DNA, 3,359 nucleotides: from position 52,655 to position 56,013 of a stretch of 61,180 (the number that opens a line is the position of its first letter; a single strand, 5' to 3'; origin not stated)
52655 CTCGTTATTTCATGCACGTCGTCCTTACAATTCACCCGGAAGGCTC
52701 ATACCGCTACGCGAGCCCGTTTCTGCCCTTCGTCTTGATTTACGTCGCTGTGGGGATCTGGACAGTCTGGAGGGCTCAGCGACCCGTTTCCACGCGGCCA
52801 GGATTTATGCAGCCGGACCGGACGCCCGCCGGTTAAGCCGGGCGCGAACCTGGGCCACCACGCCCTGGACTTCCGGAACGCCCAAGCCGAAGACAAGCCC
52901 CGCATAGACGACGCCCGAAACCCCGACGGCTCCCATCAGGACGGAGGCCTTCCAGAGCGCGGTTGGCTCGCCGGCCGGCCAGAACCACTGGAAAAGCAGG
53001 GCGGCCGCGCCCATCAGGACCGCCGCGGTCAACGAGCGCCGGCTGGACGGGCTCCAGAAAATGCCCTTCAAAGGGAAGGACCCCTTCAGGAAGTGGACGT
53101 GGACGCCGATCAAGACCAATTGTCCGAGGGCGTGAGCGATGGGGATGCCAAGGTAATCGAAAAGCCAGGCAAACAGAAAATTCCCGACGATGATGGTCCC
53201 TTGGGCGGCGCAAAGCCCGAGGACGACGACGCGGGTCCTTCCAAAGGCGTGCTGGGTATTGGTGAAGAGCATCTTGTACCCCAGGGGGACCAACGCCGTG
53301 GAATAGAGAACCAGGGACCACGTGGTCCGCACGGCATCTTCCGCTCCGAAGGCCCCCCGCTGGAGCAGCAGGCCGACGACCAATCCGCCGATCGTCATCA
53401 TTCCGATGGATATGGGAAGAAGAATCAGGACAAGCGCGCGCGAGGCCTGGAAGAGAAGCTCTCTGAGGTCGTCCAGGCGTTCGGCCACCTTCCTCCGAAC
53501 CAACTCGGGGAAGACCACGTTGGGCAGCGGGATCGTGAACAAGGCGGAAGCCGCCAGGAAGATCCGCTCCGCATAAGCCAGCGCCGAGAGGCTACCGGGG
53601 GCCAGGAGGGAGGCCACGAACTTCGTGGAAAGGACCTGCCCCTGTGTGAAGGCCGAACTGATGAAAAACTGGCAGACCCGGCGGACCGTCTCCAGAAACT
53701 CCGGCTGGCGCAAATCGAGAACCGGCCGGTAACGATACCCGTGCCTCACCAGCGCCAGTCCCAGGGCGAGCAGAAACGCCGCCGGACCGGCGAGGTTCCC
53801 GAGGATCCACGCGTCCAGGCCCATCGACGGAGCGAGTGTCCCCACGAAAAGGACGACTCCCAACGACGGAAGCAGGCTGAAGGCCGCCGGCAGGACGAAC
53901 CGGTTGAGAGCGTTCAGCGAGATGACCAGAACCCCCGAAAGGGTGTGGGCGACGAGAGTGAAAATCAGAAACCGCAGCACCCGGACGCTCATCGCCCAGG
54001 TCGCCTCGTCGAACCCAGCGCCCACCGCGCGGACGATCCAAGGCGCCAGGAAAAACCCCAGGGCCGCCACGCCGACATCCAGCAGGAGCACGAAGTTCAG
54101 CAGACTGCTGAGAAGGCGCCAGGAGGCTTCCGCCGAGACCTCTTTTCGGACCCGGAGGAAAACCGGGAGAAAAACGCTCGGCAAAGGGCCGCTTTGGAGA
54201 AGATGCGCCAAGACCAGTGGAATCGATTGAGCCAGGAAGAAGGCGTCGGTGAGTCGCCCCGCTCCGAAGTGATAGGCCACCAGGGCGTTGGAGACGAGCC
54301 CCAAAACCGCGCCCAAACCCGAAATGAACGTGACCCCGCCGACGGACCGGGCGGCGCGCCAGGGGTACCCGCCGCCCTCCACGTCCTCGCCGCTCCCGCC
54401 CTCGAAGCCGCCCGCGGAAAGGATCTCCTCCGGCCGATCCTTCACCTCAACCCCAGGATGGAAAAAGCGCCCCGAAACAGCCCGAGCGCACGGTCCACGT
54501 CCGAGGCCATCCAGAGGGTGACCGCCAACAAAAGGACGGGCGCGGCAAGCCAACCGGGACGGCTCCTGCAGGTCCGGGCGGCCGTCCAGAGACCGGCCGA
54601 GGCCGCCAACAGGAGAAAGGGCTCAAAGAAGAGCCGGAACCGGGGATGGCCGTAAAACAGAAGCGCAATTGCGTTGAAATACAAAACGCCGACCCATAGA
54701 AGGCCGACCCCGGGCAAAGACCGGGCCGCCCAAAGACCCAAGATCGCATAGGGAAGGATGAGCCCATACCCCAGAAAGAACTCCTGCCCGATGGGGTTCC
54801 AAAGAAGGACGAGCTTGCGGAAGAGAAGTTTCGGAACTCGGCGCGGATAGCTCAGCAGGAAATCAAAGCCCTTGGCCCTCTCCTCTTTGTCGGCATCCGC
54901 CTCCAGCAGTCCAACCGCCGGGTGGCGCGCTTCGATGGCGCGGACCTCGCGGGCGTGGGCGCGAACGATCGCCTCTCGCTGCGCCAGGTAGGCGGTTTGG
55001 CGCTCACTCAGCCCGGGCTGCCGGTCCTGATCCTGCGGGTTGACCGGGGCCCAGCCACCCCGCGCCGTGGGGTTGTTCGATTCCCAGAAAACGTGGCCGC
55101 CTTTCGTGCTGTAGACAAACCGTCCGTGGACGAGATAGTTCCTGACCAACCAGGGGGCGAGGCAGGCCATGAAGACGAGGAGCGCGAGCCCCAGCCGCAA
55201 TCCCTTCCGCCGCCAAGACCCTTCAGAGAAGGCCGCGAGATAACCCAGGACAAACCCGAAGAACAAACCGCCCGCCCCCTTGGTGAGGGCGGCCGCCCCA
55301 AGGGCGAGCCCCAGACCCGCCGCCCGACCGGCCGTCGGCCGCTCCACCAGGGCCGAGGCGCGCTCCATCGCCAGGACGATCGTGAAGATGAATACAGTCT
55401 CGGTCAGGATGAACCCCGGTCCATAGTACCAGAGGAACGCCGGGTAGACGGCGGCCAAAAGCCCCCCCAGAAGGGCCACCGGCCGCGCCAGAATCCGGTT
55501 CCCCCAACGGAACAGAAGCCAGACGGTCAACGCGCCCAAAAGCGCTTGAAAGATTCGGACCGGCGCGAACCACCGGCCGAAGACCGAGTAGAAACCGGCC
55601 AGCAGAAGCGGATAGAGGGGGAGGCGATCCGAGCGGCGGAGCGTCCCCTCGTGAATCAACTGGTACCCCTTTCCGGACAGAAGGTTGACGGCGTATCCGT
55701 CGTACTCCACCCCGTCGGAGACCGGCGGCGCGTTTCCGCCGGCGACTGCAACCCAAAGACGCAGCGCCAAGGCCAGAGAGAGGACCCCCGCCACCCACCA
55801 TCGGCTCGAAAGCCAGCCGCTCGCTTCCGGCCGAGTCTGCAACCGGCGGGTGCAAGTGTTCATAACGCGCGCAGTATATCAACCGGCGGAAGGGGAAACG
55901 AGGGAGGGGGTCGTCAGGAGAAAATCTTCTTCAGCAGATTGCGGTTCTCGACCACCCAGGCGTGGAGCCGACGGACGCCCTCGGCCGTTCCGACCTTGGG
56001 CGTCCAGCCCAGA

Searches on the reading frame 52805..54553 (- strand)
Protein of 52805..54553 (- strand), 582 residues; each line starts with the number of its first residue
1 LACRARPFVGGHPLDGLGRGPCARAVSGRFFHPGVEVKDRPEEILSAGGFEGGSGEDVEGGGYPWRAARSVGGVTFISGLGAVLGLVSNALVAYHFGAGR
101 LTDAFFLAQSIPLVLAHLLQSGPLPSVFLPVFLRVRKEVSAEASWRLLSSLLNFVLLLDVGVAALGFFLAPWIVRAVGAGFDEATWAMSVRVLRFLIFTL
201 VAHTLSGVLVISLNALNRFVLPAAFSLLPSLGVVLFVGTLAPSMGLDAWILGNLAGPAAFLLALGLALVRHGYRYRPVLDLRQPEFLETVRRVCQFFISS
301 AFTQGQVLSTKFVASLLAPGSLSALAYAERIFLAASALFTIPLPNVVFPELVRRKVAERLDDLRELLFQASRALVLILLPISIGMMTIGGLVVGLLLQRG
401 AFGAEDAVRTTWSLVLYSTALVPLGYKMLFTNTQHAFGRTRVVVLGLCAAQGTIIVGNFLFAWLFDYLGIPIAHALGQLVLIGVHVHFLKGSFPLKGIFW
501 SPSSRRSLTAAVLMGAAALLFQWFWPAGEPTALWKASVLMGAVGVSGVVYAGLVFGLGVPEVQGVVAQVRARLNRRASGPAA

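Call 36: search_protein_families(library=pfam, max_evalue=0.00001, proteins=[window:52805-54553:-])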
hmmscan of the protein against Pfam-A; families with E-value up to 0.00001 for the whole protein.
window:52805-54553:- (582 aa): 1 family
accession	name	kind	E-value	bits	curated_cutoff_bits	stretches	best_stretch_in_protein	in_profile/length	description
PF03023.19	MurJ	-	7.7e-56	190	27.4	1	92-526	1-437/451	Lipid II flippase MurJ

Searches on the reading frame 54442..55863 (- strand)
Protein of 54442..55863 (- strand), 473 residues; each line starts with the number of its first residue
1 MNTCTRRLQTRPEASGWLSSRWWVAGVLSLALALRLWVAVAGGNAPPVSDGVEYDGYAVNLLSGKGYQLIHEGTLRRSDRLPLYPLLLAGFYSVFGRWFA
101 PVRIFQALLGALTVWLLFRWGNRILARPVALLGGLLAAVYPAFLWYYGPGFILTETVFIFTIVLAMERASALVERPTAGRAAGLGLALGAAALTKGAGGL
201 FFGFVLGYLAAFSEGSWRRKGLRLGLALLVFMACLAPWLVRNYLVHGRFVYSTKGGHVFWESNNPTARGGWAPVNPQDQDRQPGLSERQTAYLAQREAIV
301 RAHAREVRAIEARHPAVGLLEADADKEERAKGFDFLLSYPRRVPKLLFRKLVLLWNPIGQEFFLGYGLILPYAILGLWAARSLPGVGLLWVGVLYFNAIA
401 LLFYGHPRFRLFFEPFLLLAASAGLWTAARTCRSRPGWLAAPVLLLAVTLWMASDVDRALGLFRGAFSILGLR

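Call 36: search_protein_families(library=pfam, max_evalue=0.00001, proteins=[window:54442-55863:-])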
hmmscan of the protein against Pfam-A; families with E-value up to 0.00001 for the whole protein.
window:54442-55863:- (473 aa): 1 family
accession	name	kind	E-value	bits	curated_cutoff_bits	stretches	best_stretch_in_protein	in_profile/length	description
PF13231.12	PMT_2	-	1.1e-11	45.6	26.1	1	82-239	4-158/160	Dolichyl-phosphate-mannose-protein mannosyltransferase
